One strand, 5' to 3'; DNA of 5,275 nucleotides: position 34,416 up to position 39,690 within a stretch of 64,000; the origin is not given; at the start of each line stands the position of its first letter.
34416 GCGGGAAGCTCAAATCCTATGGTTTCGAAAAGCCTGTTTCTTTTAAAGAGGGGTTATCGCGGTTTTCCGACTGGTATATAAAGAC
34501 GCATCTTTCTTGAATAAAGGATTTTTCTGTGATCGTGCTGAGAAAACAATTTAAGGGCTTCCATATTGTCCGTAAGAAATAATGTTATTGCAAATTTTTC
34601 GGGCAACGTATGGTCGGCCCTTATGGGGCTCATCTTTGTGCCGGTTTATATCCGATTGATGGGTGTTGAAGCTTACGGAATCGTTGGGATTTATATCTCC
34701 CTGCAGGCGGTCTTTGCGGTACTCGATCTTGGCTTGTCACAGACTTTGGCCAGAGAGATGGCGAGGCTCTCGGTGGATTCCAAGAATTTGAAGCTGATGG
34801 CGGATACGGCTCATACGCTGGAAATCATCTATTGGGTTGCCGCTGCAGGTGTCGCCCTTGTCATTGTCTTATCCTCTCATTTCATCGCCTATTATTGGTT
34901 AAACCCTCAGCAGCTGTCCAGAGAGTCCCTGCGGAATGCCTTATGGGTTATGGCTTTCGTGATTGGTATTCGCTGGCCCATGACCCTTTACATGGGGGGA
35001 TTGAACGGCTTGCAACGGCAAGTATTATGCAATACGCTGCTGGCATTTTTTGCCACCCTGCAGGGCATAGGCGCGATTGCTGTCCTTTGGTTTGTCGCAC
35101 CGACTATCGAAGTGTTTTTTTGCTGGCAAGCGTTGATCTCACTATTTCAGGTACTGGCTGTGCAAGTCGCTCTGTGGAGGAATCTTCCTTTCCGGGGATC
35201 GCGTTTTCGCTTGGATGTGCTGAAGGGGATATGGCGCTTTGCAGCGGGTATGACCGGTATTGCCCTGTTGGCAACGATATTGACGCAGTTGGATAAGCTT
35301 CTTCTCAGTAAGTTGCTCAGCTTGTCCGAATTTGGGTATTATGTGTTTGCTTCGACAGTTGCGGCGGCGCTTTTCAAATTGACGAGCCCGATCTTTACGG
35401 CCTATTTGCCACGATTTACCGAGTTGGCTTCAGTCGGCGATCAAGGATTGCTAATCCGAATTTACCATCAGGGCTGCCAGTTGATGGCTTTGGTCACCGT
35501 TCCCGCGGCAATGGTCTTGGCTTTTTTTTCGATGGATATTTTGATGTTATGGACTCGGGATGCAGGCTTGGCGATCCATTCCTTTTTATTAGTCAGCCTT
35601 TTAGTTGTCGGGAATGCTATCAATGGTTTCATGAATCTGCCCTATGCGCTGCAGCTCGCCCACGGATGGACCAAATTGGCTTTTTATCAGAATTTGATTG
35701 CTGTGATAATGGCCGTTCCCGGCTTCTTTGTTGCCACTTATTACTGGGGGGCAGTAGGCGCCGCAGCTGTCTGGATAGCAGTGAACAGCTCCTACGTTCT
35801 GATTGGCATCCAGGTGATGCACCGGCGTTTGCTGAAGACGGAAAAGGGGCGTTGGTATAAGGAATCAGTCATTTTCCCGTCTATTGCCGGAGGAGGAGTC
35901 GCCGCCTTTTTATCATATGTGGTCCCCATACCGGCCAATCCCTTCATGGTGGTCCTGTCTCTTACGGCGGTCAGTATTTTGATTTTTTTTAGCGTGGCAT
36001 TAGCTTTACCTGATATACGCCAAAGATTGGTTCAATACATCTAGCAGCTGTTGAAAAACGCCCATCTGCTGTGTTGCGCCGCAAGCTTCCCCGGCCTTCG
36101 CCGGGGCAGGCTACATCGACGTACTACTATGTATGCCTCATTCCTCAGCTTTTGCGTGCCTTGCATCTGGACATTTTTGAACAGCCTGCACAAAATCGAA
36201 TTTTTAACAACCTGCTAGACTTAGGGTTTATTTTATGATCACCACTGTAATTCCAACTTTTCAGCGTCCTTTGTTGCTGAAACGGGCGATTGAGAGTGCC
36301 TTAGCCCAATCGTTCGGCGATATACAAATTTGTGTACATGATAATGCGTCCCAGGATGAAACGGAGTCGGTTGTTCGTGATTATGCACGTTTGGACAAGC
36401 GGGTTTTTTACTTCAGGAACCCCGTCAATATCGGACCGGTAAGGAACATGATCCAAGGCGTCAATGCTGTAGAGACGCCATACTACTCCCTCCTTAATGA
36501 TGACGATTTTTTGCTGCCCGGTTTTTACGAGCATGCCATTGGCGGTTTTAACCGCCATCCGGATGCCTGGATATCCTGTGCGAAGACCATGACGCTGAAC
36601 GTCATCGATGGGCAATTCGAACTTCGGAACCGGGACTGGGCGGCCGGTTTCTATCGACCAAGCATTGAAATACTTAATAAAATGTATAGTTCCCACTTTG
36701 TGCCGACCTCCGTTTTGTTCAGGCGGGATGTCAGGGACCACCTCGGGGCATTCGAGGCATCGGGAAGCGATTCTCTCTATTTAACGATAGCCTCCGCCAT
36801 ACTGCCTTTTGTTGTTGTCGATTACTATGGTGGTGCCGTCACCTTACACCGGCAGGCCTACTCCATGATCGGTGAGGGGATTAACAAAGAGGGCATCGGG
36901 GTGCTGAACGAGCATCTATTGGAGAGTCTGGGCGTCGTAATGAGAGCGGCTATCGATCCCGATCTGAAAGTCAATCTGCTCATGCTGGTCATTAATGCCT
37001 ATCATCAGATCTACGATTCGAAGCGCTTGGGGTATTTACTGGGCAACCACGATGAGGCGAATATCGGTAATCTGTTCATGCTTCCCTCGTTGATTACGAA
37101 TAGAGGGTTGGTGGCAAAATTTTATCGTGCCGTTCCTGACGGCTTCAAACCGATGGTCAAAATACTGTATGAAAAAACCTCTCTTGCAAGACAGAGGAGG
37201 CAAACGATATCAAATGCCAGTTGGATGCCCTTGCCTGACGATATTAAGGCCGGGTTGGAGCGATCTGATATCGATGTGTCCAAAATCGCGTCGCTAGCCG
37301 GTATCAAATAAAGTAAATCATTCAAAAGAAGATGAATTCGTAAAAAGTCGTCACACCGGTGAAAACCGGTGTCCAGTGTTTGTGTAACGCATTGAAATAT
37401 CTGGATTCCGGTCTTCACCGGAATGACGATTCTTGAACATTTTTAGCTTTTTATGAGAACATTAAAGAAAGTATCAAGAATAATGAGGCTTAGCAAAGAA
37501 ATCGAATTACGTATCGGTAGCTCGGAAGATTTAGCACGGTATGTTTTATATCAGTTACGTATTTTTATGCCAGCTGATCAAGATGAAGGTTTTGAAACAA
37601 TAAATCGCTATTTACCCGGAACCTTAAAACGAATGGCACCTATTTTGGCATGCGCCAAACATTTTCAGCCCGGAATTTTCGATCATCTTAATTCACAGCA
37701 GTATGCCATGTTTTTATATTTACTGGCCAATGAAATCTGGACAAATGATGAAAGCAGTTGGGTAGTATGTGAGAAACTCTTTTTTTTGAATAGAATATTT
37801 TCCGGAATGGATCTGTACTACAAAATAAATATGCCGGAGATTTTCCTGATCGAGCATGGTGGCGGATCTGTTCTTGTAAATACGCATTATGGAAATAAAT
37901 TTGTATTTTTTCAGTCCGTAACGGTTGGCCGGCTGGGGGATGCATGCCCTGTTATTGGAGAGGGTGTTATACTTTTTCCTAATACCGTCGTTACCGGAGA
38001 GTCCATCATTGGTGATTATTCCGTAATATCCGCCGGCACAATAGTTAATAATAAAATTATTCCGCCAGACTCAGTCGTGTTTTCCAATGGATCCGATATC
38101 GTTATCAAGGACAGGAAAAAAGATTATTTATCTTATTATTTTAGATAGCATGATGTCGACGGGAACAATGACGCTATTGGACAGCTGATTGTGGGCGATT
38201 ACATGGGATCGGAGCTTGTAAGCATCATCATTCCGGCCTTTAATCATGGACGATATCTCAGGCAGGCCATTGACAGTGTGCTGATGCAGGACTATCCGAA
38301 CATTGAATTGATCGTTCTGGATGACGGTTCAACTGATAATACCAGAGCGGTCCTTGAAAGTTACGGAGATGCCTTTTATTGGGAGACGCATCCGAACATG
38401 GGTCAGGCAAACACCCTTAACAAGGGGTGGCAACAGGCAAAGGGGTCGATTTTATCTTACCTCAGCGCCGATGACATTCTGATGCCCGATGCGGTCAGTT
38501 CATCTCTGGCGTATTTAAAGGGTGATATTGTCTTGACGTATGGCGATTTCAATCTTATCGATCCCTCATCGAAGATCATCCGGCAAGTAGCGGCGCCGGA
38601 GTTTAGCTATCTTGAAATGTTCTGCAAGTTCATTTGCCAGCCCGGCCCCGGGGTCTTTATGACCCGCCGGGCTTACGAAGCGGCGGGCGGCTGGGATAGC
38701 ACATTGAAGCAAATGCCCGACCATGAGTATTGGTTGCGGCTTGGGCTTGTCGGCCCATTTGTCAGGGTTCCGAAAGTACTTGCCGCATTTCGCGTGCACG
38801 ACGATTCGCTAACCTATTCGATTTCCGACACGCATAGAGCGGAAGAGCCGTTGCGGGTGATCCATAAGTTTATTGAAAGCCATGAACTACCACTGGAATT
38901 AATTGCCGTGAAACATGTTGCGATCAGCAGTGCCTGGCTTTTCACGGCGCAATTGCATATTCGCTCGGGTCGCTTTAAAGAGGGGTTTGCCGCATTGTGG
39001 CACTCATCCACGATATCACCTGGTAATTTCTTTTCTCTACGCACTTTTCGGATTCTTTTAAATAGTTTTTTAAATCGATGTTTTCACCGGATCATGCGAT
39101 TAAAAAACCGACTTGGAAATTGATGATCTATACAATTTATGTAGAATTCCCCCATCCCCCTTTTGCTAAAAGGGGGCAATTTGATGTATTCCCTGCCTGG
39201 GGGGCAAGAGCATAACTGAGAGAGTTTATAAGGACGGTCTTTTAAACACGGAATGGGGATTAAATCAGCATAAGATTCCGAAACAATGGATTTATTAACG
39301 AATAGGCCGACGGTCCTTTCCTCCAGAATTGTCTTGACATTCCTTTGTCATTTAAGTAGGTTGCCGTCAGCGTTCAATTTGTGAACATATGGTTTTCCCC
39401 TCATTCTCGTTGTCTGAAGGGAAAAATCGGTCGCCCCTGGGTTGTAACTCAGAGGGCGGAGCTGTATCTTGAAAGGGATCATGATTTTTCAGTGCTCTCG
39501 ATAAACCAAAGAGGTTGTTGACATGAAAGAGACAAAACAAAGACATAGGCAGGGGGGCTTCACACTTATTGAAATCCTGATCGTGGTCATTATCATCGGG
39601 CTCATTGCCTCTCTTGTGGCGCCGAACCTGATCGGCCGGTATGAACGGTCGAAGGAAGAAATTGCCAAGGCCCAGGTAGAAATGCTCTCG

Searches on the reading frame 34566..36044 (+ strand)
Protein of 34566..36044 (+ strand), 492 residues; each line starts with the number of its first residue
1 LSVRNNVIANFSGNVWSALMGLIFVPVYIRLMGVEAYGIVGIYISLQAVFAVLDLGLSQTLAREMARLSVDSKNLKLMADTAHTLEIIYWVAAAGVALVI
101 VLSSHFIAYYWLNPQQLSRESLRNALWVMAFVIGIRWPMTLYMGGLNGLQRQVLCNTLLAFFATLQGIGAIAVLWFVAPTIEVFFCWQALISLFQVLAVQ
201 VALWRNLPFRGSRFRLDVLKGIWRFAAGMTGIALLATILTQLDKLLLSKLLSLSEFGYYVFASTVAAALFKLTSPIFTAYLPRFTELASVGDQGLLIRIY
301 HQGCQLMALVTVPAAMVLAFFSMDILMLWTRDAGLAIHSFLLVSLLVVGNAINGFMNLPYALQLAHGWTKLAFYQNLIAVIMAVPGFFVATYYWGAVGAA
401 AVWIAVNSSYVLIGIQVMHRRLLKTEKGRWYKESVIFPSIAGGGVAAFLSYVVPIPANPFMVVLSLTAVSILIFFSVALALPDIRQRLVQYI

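Call 12: search_protein_families(library=ncbifam, proteins=[window:34566-36044:+])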
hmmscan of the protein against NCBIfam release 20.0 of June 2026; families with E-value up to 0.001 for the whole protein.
window:34566-36044:+ (492 aa): 2 families
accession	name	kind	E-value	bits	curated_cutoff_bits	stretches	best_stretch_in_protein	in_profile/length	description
NF007773.0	PRK10459.1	equivalog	2.5e-14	53.2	273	1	12-473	9-455/492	MOP flippase family protein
NF041503.1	WZX_like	subfamily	6.4e-08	32.1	300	1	13-345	5-354/429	O-unit flippase-like protein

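Call 13: search_protein_families(library=pfam, proteins=[window:34566-36044:+])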
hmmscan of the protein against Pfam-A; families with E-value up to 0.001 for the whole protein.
window:34566-36044:+ (492 aa): 2 families
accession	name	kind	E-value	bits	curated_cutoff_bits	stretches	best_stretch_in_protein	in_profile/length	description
PF01943.22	Polysacc_synt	-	1.1e-16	61.6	28.2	1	4-287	2-273/274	Polysaccharide biosynthesis protein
PF13440.11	Polysacc_synt_3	-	9.1e-15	55.1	23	1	30-324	4-278/293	Polysaccharide biosynthesis protein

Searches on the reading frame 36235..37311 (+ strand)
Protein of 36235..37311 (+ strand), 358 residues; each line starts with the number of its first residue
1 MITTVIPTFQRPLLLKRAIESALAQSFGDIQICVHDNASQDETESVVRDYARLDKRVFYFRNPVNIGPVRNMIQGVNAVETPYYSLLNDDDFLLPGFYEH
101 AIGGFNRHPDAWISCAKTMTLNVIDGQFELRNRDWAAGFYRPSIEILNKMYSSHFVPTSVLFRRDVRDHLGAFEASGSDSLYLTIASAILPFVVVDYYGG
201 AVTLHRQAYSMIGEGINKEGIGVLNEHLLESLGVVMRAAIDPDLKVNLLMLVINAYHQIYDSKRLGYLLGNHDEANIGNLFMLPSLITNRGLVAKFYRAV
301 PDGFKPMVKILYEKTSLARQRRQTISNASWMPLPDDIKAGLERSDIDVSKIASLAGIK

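Call 12: search_protein_families(library=ncbifam, proteins=[window:36235-37311:+])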
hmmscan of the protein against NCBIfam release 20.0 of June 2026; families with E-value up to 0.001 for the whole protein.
window:36235-37311:+ (358 aa): 10 families
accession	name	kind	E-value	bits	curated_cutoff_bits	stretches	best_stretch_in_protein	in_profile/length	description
NF050050.1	ProtGlycPglI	equivalog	2.6e-17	63.1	500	1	2-98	4-101/306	GalNAc(5)-diNAcBac-PP-undecaprenol beta-1,3-glucosyltransferase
TIGR04440.1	glyco_TIGR04440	domain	3.5e-08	33.5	70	1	2-111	2-112/215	TIGR00180 family glycosyltransferase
NF047683.1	TeichurnBiosyTuaG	equivalog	3.5e-07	30.1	400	1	2-101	8-107/252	teichuronic acid biosynthesis protein TuaG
NF041875.1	EPS_EpsD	equivalog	7.1e-05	22.4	370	1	4-97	3-96/325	exopolysaccharide biosynthesis glycosyltransferase EpsD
TIGR04017.1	WcaA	equivalog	8.2e-05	22.3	495.75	1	2-95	7-100/279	colanic acid biosynthesis glycosyltransferase WcaA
NF007453.0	PRK10018.1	equivalog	9.1e-05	22.2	382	1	2-95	8-101/280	colanic acid biosynthesis glycosyltransferase WcaA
NF053739.1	GlytfEpsEBac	equivalog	0.00016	20.8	450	1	15-107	16-109/265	glycosyltransferase EpsE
TIGR03937.1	PgaC_IcaA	equivalog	0.00021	20.4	422.3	1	1-94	46-139/407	poly-beta-1,6-N-acetyl-D-glucosamine synthase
TIGR03965.1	mycofact_glyco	equivalog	0.00068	18.6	280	0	2-107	76-181/467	mycofactocin biosynthesis glycosyltransferase MftF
NF038299.1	EPS_HpsN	equivalog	0.00085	18.4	425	0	2-109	3-110/317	hormogonium polysaccharide biosynthesis glycosyltransferase HpsN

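Call 13: search_protein_families(library=pfam, proteins=[window:36235-37311:+])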
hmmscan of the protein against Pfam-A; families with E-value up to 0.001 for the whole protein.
window:36235-37311:+ (358 aa): 2 families
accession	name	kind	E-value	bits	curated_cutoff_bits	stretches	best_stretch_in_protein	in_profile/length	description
PF00535.33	Glycos_transf_2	-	1.1e-22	81.1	23.3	1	5-169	3-166/168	Glycosyl transferase family 2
PF13641.12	Glyco_tranf_2_3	-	8.7e-08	32.9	27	1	3-117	4-123/230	Glycosyltransferase like family 2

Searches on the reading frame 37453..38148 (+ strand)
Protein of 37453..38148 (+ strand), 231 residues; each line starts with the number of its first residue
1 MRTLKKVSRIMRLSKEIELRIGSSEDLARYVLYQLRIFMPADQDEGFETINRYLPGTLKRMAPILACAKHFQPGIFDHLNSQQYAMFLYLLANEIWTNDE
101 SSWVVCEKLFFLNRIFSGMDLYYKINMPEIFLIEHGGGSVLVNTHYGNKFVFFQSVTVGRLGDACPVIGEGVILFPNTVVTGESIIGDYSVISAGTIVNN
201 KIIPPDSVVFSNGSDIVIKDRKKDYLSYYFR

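Call 12: search_protein_families(library=ncbifam, proteins=[window:37453-38148:+])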
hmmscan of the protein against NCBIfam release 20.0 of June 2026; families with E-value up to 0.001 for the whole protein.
window:37453-38148:+ (231 aa): 7 families
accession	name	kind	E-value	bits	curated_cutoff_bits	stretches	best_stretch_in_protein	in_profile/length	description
NF041874.1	EPS_EpsC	equivalog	3.5e-11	43.1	150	1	85-212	30-159/168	serine O-acetyltransferase EpsC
TIGR01172.1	cysE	equivalog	6.9e-10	39.2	210.65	1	84-209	29-156/162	serine O-acetyltransferase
NF007564.0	PRK10191.1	equivalog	4.5e-09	36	196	1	114-210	53-152/162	colanic acid biosynthesis acetyltransferase WcaB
TIGR04016.1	WcaB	equivalog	7e-09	35.4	194.65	1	114-210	37-136/146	colanic acid biosynthesis acetyltransferase WcaB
NF058585.1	HptprglPActTf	PfamEq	0.00011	21.8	300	1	160-221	103-161/172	heptaprenylglyceryl phosphate O-acetyltransferase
NF008349.0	PRK11132.1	equivalog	0.00016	20.8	397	1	85-220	110-247/273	serine O-acetyltransferase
NF007076.0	PRK09527.1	equivalog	0.00025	20.5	347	1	166-230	132-194/203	galactoside O-acetyltransferase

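Call 13: search_protein_families(library=pfam, proteins=[window:37453-38148:+])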
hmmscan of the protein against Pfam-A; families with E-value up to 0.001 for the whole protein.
window:37453-38148:+ (231 aa): 1 family
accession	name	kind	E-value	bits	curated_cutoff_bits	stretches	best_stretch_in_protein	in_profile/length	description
PF00132.30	Hexapep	-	2.3e-06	27.5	27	1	166-200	2-36/36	Bacterial transferase hexapeptide (six repeats)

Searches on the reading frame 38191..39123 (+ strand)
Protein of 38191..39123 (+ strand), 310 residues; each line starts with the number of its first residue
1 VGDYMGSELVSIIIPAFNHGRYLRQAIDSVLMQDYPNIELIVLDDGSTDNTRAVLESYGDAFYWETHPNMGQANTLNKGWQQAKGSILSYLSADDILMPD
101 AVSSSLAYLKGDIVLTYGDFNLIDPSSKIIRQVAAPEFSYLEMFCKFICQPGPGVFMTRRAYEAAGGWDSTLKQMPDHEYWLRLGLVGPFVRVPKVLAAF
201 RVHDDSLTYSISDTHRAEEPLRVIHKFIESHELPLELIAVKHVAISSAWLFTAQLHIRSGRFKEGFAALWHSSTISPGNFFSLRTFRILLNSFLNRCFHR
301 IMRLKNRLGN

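Call 12: search_protein_families(library=ncbifam, proteins=[window:38191-39123:+])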
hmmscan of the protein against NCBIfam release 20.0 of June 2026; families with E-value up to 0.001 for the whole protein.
window:38191-39123:+ (310 aa): 18 families
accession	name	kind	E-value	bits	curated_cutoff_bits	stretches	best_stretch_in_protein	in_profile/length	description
NF047683.1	TeichurnBiosyTuaG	equivalog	1.5e-19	70.7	400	1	8-144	6-149/252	teichuronic acid biosynthesis protein TuaG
TIGR04283.1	glyco_like_mftF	equivalog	4.4e-18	65.7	182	1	10-195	1-180/221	TIGR04283 family arsenosugar biosynthesis glycosyltransferase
TIGR03937.1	PgaC_IcaA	equivalog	1.6e-17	63.6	422.3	1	7-105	44-146/407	poly-beta-1,6-N-acetyl-D-glucosamine synthase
NF007482.0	PRK10073.1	equivalog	2.8e-16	59.4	423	1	8-101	6-102/334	glycosyltransferase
NF041875.1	EPS_EpsD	equivalog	4.4e-14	52.6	370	1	10-106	1-101/325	exopolysaccharide biosynthesis glycosyltransferase EpsD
NF050050.1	ProtGlycPglI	equivalog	1.8e-13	50.6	500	1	10-107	4-106/306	GalNAc(5)-diNAcBac-PP-undecaprenol beta-1,3-glucosyltransferase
NF053739.1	GlytfEpsEBac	equivalog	3.1e-13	49.3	450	1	10-184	3-185/265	glycosyltransferase EpsE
TIGR04017.1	WcaA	equivalog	1.1e-09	38.3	495.75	1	8-108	5-109/279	colanic acid biosynthesis glycosyltransferase WcaA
NF007453.0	PRK10018.1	equivalog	1.2e-09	38.2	382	1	8-109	6-111/280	colanic acid biosynthesis glycosyltransferase WcaA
NF041394.1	GtaseAglG_Halo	equivalog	1e-08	34.9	440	1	10-105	3-103/304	glucosyl-dolichyl phosphate glucuronosyltransferase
TIGR03965.1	mycofact_glyco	equivalog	1.1e-08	34.4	280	1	9-95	75-165/467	mycofactocin biosynthesis glycosyltransferase MftF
TIGR03469.1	HpnB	hypoth_equivalog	4.6e-08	32.5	379.25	1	10-81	46-118/386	hopene-associated glycosyltransferase HpnB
NF010496.0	PRK13915.1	equivalog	1e-07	31.4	262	1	8-94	31-126/307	glucosyl-3-phosphoglycerate synthase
NF038299.1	EPS_HpsN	equivalog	1.7e-07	30.5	425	1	9-99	2-95/317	hormogonium polysaccharide biosynthesis glycosyltransferase HpsN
TIGR03111.1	glyc2_xrt_Gpos1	hypoth_equivalog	4.6e-07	29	363.95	1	10-105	51-152/439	TIGR03111 family XrtG-associated glycosyltransferase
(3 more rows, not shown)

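Call 13: search_protein_families(library=pfam, proteins=[window:38191-39123:+])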
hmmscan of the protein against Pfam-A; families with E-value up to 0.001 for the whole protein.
window:38191-39123:+ (310 aa): 3 families
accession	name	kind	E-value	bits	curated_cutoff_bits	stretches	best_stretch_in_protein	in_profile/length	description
PF00535.33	Glycos_transf_2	-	1.1e-26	94.2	23.3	1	11-119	1-114/168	Glycosyl transferase family 2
PF10111.15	Glyco_tranf_2_2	-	7.9e-14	52.2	27.3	1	11-209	1-225/276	Glycosyltransferase like family 2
PF13641.12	Glyco_tranf_2_3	-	2.3e-11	44.6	27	1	10-183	3-193/230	Glycosyltransferase like family 2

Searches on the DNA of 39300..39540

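Call 8: search_rna_families(source=window, start=39300, end=39540, threshold=evalue, max_evalue=10, show_alignments=3)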
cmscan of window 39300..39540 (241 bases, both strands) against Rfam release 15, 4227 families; matches with E-value up to 10: 2.
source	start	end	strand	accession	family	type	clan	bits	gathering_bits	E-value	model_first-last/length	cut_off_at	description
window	39391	39474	+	RF00236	ctRNA_pGA1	Gene; antisense;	-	17.3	45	0.32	1-79/79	no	ctRNA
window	39402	39491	+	RF02213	ZFAT-AS1_3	Gene; lncRNA;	-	13.2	70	1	1-80/80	no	ZFAT antisense RNA 1 conserved region 3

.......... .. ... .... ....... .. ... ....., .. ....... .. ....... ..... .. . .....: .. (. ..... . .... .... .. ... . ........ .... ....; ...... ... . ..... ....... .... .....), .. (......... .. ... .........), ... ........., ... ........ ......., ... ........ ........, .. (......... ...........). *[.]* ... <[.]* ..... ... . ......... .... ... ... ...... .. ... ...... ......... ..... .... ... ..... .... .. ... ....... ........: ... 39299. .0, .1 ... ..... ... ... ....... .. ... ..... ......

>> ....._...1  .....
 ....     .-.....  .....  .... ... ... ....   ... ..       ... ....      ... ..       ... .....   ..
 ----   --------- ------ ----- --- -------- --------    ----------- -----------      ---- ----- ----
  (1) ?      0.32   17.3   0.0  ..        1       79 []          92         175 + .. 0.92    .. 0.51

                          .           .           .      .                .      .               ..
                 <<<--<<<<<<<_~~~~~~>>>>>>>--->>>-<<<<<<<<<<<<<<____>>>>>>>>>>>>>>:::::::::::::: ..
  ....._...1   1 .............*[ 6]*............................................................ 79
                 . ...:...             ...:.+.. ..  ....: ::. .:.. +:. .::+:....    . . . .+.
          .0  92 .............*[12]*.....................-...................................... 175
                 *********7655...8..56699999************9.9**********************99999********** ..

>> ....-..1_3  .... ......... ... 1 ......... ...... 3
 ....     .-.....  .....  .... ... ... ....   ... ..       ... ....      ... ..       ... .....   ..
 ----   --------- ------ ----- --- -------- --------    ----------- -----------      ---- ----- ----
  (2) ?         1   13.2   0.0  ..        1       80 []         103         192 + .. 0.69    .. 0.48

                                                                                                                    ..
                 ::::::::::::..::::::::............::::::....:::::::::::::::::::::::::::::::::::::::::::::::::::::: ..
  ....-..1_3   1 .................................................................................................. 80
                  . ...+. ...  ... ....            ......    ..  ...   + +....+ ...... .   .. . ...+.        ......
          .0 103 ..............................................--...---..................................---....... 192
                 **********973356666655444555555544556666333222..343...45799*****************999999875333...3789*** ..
